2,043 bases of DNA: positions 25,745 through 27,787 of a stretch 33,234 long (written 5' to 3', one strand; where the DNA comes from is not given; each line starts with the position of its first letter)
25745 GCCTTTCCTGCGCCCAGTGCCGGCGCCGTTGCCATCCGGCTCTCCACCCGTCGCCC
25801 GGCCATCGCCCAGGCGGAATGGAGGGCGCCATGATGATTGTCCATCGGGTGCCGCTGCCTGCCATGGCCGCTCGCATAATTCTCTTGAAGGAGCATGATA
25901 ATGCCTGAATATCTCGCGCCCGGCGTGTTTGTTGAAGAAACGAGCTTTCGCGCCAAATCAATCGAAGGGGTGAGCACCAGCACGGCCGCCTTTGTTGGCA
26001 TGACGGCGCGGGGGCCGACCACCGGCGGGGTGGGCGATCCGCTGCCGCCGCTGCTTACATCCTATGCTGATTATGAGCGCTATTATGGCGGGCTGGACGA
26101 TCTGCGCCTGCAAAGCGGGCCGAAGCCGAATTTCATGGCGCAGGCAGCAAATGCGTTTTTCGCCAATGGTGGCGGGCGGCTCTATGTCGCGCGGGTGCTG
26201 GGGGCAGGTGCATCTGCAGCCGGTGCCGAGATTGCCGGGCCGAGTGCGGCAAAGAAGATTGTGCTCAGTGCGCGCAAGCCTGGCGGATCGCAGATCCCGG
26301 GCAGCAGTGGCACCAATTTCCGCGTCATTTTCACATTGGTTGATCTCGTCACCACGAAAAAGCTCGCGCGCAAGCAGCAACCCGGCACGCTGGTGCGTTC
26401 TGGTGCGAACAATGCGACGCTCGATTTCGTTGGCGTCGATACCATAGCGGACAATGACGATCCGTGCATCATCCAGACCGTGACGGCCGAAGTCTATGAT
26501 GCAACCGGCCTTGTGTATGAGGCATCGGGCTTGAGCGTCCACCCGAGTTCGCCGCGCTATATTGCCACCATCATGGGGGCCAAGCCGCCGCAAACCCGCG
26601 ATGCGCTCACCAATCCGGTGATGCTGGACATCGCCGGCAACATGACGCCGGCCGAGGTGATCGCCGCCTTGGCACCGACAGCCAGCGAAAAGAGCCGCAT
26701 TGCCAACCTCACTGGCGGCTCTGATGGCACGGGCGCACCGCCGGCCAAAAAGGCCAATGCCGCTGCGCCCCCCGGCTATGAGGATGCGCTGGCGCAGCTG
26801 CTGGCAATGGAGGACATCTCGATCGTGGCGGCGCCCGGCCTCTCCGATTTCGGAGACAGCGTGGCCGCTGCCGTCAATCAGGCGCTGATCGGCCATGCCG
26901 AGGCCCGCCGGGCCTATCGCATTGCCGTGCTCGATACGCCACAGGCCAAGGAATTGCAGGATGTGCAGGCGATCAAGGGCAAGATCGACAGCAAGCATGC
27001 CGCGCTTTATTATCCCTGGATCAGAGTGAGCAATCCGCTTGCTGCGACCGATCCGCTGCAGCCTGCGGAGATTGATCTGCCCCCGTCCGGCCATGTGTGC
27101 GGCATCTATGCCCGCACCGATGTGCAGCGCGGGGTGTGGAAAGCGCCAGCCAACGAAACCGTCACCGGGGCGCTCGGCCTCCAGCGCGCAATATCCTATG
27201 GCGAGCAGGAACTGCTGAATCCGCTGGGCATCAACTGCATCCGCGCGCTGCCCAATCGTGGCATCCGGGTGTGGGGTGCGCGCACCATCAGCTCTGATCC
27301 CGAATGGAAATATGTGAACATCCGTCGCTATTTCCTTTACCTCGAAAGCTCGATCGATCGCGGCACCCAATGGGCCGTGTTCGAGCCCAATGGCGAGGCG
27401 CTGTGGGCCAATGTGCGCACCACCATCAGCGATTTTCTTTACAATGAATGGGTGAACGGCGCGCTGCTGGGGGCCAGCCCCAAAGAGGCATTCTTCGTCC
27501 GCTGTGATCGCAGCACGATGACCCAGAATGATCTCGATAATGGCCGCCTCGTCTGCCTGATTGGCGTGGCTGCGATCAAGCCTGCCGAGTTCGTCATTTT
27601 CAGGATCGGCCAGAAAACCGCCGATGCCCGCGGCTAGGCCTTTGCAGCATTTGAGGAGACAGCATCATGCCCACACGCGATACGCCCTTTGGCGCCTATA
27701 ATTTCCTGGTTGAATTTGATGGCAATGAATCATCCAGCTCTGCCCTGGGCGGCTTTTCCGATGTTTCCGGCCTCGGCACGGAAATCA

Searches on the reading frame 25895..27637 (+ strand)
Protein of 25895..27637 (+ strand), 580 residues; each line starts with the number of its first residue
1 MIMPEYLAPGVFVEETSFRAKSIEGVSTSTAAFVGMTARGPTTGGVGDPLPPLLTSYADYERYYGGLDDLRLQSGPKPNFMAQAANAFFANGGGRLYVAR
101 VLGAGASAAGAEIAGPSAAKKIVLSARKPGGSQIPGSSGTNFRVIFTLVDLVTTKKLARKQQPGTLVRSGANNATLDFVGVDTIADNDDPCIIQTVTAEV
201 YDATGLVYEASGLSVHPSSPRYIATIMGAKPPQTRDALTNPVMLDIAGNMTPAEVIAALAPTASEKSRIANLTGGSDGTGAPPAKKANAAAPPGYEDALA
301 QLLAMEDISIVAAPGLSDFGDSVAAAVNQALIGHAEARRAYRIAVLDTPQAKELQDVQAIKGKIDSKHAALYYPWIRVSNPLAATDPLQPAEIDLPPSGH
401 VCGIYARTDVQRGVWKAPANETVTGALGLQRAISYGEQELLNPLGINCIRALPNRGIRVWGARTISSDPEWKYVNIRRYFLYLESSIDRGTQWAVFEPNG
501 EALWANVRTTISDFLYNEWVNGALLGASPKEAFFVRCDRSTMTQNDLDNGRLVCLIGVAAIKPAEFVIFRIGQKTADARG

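Call 5: search_protein_families(library=pfam, proteins=[window:25895-27637:+], max_evalue=0.01)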
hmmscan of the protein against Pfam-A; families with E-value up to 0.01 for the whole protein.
window:25895-27637:+ (580 aa): 2 families
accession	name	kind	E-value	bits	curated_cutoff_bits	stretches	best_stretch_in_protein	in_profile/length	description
PF04984.19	Phage_sheath_1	-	7e-25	88.2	31.4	1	290-464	3-167/168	Phage tail sheath protein subtilisin-like domain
PF17482.7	Phage_sheath_1C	-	2.2e-14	53.8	26.9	1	466-571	1-101/104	Phage tail sheath C-terminal domain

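Call 13: find_related_loci(query=window:25895-27637:+, collection=genome_contigs, flank=10000)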
Query window:25895-27637:+ (580 aa) in genome_contigs; peptide patterns used: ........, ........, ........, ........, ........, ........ (x = any residue, [..] = any of these).
599 stretches matched a pattern (row limit reached: there are more); 557 encode a relative of the query (tblastn E <= 1e-3); the best 80 are kept; 80 distinct loci.
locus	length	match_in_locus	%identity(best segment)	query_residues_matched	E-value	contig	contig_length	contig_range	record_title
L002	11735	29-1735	69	2-580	0e+0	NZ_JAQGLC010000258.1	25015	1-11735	MAG: Sphingomonas bacterium isolate RYN_525 scaffold_3334007, whole genome shotgun sequence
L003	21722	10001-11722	68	2-580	0e+0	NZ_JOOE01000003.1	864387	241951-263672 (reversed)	Sphingomonas sp. UNC305MFCol5.2 BR78DRAFT_scaffold00003.3_C, whole genome shotgun sequence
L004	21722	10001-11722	66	3-580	0e+0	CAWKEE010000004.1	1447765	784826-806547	MAG: uncultured Alphaproteobacteria bacterium isolate MFD09206.bin.1.206 genome assembly, contig: contig_383, whole geno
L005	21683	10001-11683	68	3-579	0e+0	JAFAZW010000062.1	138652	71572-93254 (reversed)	MAG: Alphaproteobacteria bacterium isolate CP_BM_RX_R9_15 BM_RX_R9_k147_3649616, whole genome shotgun sequence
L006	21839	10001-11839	64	3-580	0e+0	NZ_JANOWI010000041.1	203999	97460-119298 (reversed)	MAG: Novosphingobium sp. isolate VAR_35_metabat_456 VAR_35_k141_942119, whole genome shotgun sequence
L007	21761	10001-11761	63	3-580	0e+0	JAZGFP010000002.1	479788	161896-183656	MAG: Sphingorhabdus sp. isolate SCS4bin.5 SCS4bin.5_2, whole genome shotgun sequence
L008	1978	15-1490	74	76-580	0e+0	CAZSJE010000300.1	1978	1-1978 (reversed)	MAG TPA_asm: uncultured Sphingorhabdus sp. isolate binchicken_co367_86 genome assembly, contig: NODE_68065_length_1978_c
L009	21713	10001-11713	66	2-580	0e+0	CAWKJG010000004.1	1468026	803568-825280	MAG: uncultured Alphaproteobacteria bacterium isolate MFD01916.bin.1.10 genome assembly, contig: contig_2165, whole geno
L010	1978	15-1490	73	76-580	0e+0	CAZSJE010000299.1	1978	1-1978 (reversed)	MAG TPA_asm: uncultured Sphingorhabdus sp. isolate binchicken_co367_86 genome assembly, contig: NODE_68062_length_1978_c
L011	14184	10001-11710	64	1-580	0e+0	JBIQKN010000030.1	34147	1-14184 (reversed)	MAG: Sphingomonadales bacterium isolate mag.14f NODE_1713_length_34147, whole genome shotgun sequence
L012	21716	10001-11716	67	2-580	0e+0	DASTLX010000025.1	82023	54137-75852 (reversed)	MAG TPA_asm: Allosphingosinicella sp. isolate SMAG_U3225 k141_601565, whole genome shotgun sequence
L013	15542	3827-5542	66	2-580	0e+0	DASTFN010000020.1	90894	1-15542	MAG TPA_asm: Allosphingosinicella sp. isolate SMAG_U5 k141_2520454, whole genome shotgun sequence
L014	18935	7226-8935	64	2-580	0e+0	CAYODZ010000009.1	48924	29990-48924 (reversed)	MAG TPA_asm: uncultured Gammaproteobacteria bacterium isolate binchicken_co31_113 genome assembly, contig: k141_4751114,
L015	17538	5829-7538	63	2-580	0e+0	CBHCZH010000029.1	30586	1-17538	MAG TPA_asm: uncultured bacterium isolate SRR16095327_binner13_Refined_15 genome assembly, contig: ERZ27337120.39, whole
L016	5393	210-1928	65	1-580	0e+0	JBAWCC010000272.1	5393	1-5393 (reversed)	MAG: Allosphingosinicella sp. isolate MFD05727_ilm_asm_bin24 k127_197082, whole genome shotgun sequence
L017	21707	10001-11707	63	2-580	0e+0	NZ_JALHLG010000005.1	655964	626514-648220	Novosphingobium beihaiensis strain B2638 contig5, whole genome shotgun sequence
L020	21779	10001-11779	53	3-580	0e+0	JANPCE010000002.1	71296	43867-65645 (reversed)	MAG: Hyphomicrobiales bacterium isolate VAR_78_metabat_580 VAR_78_k141_4323720, whole genome shotgun sequence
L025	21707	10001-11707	53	2-579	0e+0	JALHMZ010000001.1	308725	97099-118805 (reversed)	MAG: Nitrospira sp. isolate Bin_49_2_2 c_000000000191, whole genome shotgun sequence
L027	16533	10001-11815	52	3-580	2e-179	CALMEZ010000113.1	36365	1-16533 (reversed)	MAG TPA_asm: uncultured Alphaproteobacteria bacterium isolate SRR1772177_bin.55_CONCOCT_v1.1_MAG genome assembly, contig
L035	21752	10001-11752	51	3-579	2e-176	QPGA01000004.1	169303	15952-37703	MAG: Candidatus Accumulibacter meliphilus isolate UW-LDO-IC UW-LDO-IC-MS_3, whole genome shotgun sequence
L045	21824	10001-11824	50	3-578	1e-169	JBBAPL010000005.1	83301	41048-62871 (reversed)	MAG: Aquabacterium sp. isolate EUL_166 ctg5-EUL_166, whole genome shotgun sequence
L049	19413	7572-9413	50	3-579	9e-168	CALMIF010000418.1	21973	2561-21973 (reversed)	MAG TPA_asm: uncultured Aquabacterium sp. isolate SRR5007354_bin.51_CONCOCT_v1.1_MAG genome assembly, contig: ERZ778036.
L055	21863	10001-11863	48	3-579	4e-164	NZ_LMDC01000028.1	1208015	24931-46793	Pelomonas sp. Root1217 contig_5, whole genome shotgun sequence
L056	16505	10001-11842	48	3-579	2e-163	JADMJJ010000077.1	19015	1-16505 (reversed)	MAG: Burkholderiaceae bacterium isolate MAG_28 NODE_3120_length_19015_cov_63.501319, whole genome shotgun sequence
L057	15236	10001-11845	48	3-579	4e-163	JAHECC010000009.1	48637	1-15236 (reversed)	MAG: Rubrivivax sp. isolate Ww160 NODE_1068_length_48637_cov_7.483222, whole genome shotgun sequence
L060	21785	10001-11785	50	3-579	2e-163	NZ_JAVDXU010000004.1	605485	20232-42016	Roseateles saccharophilus strain BE314 Ga0454575_04, whole genome shotgun sequence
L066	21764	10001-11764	46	3-579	1e-149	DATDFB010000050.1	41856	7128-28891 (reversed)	MAG TPA_asm: Thermoanaerobaculia bacterium isolate SMAG_U215 k141_687625, whole genome shotgun sequence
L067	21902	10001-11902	45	3-579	2e-147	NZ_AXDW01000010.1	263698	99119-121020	Solimonas soli DSM 21787 K344DRAFT_scaffold00007.7_C, whole genome shotgun sequence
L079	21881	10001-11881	45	2-580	6e-145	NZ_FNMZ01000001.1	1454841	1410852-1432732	Albimonas donghaensis strain DSM 17890, whole genome shotgun sequence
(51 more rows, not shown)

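Call 29: search_protein_families(library=pfam, proteins=[L005:6729-8090:+, L006:6708-8045:+, L007:6730-8049:+, L017:6770-8035:+, L020:6943-8151:+, L027:6976-8157:+, L045:6476-7915:+, L066:7129-8520:+, L067:6466-7974:+, L079:6437-7696:+], max_evalue=0.001)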
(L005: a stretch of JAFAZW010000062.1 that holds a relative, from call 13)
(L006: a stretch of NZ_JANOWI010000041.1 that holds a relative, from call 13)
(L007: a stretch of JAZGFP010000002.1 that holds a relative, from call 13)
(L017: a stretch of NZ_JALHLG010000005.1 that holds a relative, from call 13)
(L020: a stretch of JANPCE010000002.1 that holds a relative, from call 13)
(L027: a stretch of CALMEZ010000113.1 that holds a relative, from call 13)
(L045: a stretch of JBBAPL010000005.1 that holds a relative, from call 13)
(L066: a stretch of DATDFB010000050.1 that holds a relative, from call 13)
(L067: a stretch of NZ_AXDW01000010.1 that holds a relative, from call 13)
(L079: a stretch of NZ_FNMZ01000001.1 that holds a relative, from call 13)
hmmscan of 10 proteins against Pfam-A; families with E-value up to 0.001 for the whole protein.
L005:6729-8090:+ (453 aa): 7 families
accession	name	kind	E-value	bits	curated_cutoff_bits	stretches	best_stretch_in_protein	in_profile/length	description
PF00158.32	Sigma54_activat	-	1.3e-61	207.6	20.2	1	148-313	2-167/168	Sigma-54 interaction domain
PF14532.12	Sigma54_activ_2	-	3.7e-17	63.3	25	1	148-318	1-138/138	Sigma-54 interaction domain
PF25601.1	AAA_lid_14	-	2.5e-15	56.5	27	1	319-400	1-81/87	AAA+ ATPase lid domain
PF02954.25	HTH_8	-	1.5e-08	34.7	22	1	403-441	3-41/42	Bacterial regulatory protein, Fis family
PF13384.12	HTH_23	-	4.9e-07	29.8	24.6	1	401-441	1-40/50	Homeodomain-like domain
PF13556.12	HTH_30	-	1.6e-06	28.2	27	1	411-442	5-36/59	PucR C-terminal helix-turn-helix domain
PF01078.27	Mg_chelatase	-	0.00066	19.6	20.3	0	228-269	95-136/207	Magnesium chelatase, subunit ChlI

L006:6708-8045:+ (445 aa): 6 families
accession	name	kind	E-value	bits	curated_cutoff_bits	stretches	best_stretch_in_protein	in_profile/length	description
PF00158.32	Sigma54_activat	-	2e-60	203.7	20.2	1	133-298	2-167/168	Sigma-54 interaction domain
PF25601.1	AAA_lid_14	-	4e-19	68.7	27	1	305-385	2-81/87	AAA+ ATPase lid domain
PF14532.12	Sigma54_activ_2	-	1.6e-18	67.7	25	1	133-303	1-138/138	Sigma-54 interaction domain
PF02954.25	HTH_8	-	5e-08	33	22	1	407-437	11-41/42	Bacterial regulatory protein, Fis family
PF12728.13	HTH_17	-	0.00018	22.2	27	1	418-442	5-28/51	Helix-turn-helix domain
PF13551.12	HTH_29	-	0.00033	21.1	28.1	1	411-437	6-35/64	Winged helix-turn helix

L007:6730-8049:+ (439 aa): 8 families
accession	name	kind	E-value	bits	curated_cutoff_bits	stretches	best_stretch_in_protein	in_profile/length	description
PF00158.32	Sigma54_activat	-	3e-61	206.4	20.2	1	126-292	1-167/168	Sigma-54 interaction domain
PF14532.12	Sigma54_activ_2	-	8.7e-18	65.3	25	1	127-297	1-138/138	Sigma-54 interaction domain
PF25601.1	AAA_lid_14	-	6.6e-17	61.6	27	1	299-379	2-81/87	AAA+ ATPase lid domain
PF02954.25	HTH_8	-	1.1e-09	38.3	22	1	387-426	2-41/42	Bacterial regulatory protein, Fis family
PF02796.21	HTH_7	-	7.5e-06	26.4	23.8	1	396-424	14-42/45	Helix-turn-helix domain of resolvase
PF13556.12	HTH_30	-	1.5e-05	25.1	27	1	396-427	5-36/59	PucR C-terminal helix-turn-helix domain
PF01078.27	Mg_chelatase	-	8.3e-05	22.5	20.3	1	205-248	93-136/207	Magnesium chelatase, subunit ChlI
PF13384.12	HTH_23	-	0.00039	20.6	24.6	0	389-426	4-40/50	Homeodomain-like domain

L017:6770-8035:+ (421 aa): 9 families
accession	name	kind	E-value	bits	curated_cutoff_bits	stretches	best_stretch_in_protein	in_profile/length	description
PF00158.32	Sigma54_activat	-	9e-58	195.1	20.2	1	117-283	2-168/168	Sigma-54 interaction domain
PF25601.1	AAA_lid_14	-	7.7e-20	71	27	1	288-371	1-83/87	AAA+ ATPase lid domain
PF14532.12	Sigma54_activ_2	-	2.1e-18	67.3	25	1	117-287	1-138/138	Sigma-54 interaction domain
PF02954.25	HTH_8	-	1.9e-11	43.9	22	1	380-413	8-41/42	Bacterial regulatory protein, Fis family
PF13384.12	HTH_23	-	1.8e-06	28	24.6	1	379-418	7-48/50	Homeodomain-like domain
PF13556.12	HTH_30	-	2.7e-06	27.5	27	1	382-413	4-35/59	PucR C-terminal helix-turn-helix domain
PF13518.12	HTH_28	-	0.00015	22.2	25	1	379-413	2-35/52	Helix-turn-helix domain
PF01078.27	Mg_chelatase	-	0.00045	20.1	20.3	0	198-238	96-136/207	Magnesium chelatase, subunit ChlI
PF02796.21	HTH_7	-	0.00049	20.6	23.8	0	385-411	16-42/45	Helix-turn-helix domain of resolvase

L020:6943-8151:+ (402 aa): 4 families
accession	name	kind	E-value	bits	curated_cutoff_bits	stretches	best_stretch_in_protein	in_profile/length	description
PF00158.32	Sigma54_activat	-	6.9e-60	202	20.2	1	99-264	2-167/168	Sigma-54 interaction domain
PF14532.12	Sigma54_activ_2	-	4e-20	72.9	25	1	99-269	1-138/138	Sigma-54 interaction domain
PF25601.1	AAA_lid_14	-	9.6e-16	57.8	27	1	270-334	1-72/87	AAA+ ATPase lid domain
PF02954.25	HTH_8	-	7.3e-12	45.3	22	1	350-385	5-40/42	Bacterial regulatory protein, Fis family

L027:6976-8157:+ (393 aa): 5 families
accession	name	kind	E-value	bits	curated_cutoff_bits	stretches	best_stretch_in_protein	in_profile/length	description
PF00158.32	Sigma54_activat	-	4.1e-59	199.5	20.2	1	89-256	1-168/168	Sigma-54 interaction domain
PF25601.1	AAA_lid_14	-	1.8e-20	73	27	1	261-331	1-78/87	AAA+ ATPase lid domain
PF14532.12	Sigma54_activ_2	-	1.3e-18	68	25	1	90-260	1-138/138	Sigma-54 interaction domain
PF02954.25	HTH_8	-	3.5e-11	43.1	22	1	342-376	6-40/42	Bacterial regulatory protein, Fis family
PF07728.20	AAA_5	-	0.00097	19.6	22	0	113-230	2-122/139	AAA domain (dynein-related subfamily)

L045:6476-7915:+ (479 aa): 6 families
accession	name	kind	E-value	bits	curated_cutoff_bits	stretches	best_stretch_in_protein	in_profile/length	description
PF00158.32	Sigma54_activat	-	1.1e-63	214.4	20.2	1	158-323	2-167/168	Sigma-54 interaction domain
PF25601.1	AAA_lid_14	-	8.3e-23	80.5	27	1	329-399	1-71/87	AAA+ ATPase lid domain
PF14532.12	Sigma54_activ_2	-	6.3e-22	78.7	25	1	158-328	1-138/138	Sigma-54 interaction domain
PF07728.20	AAA_5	-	4.7e-08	33.6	22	1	182-300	3-124/139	AAA domain (dynein-related subfamily)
PF00004.35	AAA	-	2e-05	25.5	21.2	1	182-299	2-110/131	ATPase family associated with various cellular activities (AAA)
PF13191.12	AAA_16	-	0.0004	21.4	32.6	1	157-237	2-86/167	AAA ATPase domain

L066:7129-8520:+ (463 aa): 10 families
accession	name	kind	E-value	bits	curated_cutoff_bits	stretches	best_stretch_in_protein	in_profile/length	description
PF00158.32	Sigma54_activat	-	9e-70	234.2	20.2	1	151-317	1-167/168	Sigma-54 interaction domain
PF14532.12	Sigma54_activ_2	-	3.1e-24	86.2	25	1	152-322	1-138/138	Sigma-54 interaction domain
PF25601.1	AAA_lid_14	-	1.7e-20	73.1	27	1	323-405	1-83/87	AAA+ ATPase lid domain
PF02954.25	HTH_8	-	1.2e-10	41.3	22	1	407-446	3-42/42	Bacterial regulatory protein, Fis family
PF01078.27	Mg_chelatase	-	3.9e-06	26.8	20.3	0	230-293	93-158/207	Magnesium chelatase, subunit ChlI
PF07728.20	AAA_5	-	4.3e-06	27.2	22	1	174-297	1-127/139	AAA domain (dynein-related subfamily)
PF02277.22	DBI_PRT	-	0.00018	21.4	22.6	0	17-112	50-143/329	Phosphoribosyltransferase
PF00493.29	MCM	-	0.00034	20.2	23.3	1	169-310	54-190/224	MCM P-loop domain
PF13191.12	AAA_16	-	0.00035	21.6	32.6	1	150-221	1-79/167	AAA ATPase domain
PF00004.35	AAA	-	0.00086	20.2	21.2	0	175-307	1-126/131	ATPase family associated with various cellular activities (AAA)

L067:6466-7974:+ (502 aa): 7 families
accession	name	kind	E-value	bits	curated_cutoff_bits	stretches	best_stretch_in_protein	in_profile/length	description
PF00158.32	Sigma54_activat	-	1.9e-65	220.1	20.2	1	176-342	1-167/168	Sigma-54 interaction domain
PF25601.1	AAA_lid_14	-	3.3e-22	78.5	27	1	348-425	1-79/87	AAA+ ATPase lid domain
PF14532.12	Sigma54_activ_2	-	9.2e-21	75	25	1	177-347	1-138/138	Sigma-54 interaction domain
PF02954.25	HTH_8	-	3.2e-12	46.4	22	1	432-469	5-42/42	Bacterial regulatory protein, Fis family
PF07728.20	AAA_5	-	8.5e-08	32.7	22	1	201-320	3-125/139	AAA domain (dynein-related subfamily)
PF01078.27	Mg_chelatase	-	4.9e-05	23.3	20.3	0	260-317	98-157/207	Magnesium chelatase, subunit ChlI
PF00493.29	MCM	-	0.00057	19.5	23.3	0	196-295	56-148/224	MCM P-loop domain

L079:6437-7696:+ (419 aa): 6 families
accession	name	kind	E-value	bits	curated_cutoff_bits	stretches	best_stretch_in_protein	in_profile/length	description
PF00158.32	Sigma54_activat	-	7.9e-56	188.8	20.2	1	59-225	1-167/168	Sigma-54 interaction domain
PF25601.1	AAA_lid_14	-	6.7e-18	64.7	27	1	232-298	2-68/87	AAA+ ATPase lid domain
PF14532.12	Sigma54_activ_2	-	6.1e-14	52.9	25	1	76-230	17-138/138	Sigma-54 interaction domain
PF02954.25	HTH_8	-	5.4e-09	36.1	22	1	369-408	2-41/42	Bacterial regulatory protein, Fis family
PF07728.20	AAA_5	-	1.4e-06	28.8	22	1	82-200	1-122/139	AAA domain (dynein-related subfamily)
PF00004.35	AAA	-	1.6e-06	29.1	21.2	1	83-200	1-109/131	ATPase family associated with various cellular activities (AAA)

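Call 30: search_protein_families(library=pfam, proteins=[L049:5878-6174:+, L055:8314-8625:+, L056:8293-8601:+, L057:8324-8626:+, L060:8295-8606:+, L045:8247-8567:+, L025:8370-8645:+, L079:8050-8322:+, L066:8951-9229:+, L035:8215-8499:+], max_evalue=0.1)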
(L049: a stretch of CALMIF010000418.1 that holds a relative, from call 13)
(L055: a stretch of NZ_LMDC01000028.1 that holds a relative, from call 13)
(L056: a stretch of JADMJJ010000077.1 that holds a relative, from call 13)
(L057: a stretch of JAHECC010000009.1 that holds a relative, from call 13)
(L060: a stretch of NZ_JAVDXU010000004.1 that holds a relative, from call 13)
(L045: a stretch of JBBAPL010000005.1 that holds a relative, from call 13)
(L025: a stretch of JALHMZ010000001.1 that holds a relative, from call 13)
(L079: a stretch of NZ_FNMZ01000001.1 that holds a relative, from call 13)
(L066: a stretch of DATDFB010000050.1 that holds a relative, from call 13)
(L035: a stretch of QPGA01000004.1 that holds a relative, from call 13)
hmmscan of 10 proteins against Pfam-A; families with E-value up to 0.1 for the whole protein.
L049:5878-6174:+ (98 aa): 2 families
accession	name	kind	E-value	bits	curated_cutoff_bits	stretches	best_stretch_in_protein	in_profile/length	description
PF11950.13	DUF3467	-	6.2e-09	36.2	25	1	23-83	28-89/92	Protein of unknown function (DUF3467)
PF13946.11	DUF4214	-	0.066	13.7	23.2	0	21-45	41-67/72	Domain of unknown function (DUF4214)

L055:8314-8625:+ (103 aa): 2 families
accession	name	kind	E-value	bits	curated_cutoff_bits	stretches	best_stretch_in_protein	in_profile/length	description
PF11950.13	DUF3467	-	4.1e-10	40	25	1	21-88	22-89/92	Protein of unknown function (DUF3467)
PF13946.11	DUF4214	-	0.012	16.1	23.2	1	22-52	38-70/72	Domain of unknown function (DUF4214)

L056:8293-8601:+ (102 aa): 2 families
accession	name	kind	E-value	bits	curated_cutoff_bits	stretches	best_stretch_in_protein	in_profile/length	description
PF11950.13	DUF3467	-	6.3e-10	39.4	25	1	22-85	27-91/92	Protein of unknown function (DUF3467)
PF13946.11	DUF4214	-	0.0053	17.2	23.2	1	11-46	31-68/72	Domain of unknown function (DUF4214)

L057:8324-8626:+ (100 aa): 1 family
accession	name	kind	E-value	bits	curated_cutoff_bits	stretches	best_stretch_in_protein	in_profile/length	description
PF11950.13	DUF3467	-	1.1e-07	32.2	25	1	25-86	28-90/92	Protein of unknown function (DUF3467)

L060:8295-8606:+ (103 aa): 2 families
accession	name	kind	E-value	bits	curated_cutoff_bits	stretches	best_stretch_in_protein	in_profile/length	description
PF11950.13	DUF3467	-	2.9e-10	40.5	25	1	21-88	22-89/92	Protein of unknown function (DUF3467)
PF13946.11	DUF4214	-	0.021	15.3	23.2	1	22-52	38-70/72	Domain of unknown function (DUF4214)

L045:8247-8567:+ (106 aa): 0 families

L025:8370-8645:+ (91 aa): 1 family
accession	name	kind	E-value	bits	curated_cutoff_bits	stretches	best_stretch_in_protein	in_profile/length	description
PF22798.2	DUF5817_CT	-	0.08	13.2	29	0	43-65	25-47/54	DUF5817, C-terminal domain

L079:8050-8322:+ (90 aa): 1 family
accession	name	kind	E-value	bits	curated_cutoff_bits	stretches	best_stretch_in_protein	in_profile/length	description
PF13338.12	AbiEi_4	-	0.072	13.6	25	0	52-68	27-43/49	Transcriptional regulator, AbiEi antitoxin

L066:8951-9229:+ (92 aa): 1 family
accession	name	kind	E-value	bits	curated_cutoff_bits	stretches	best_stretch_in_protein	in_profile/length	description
PF14065.11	Pvc16_N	-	2.2e-11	44.2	27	1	1-80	104-179/180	Pvc16 N-terminal domain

L035:8215-8499:+ (94 aa): 0 families
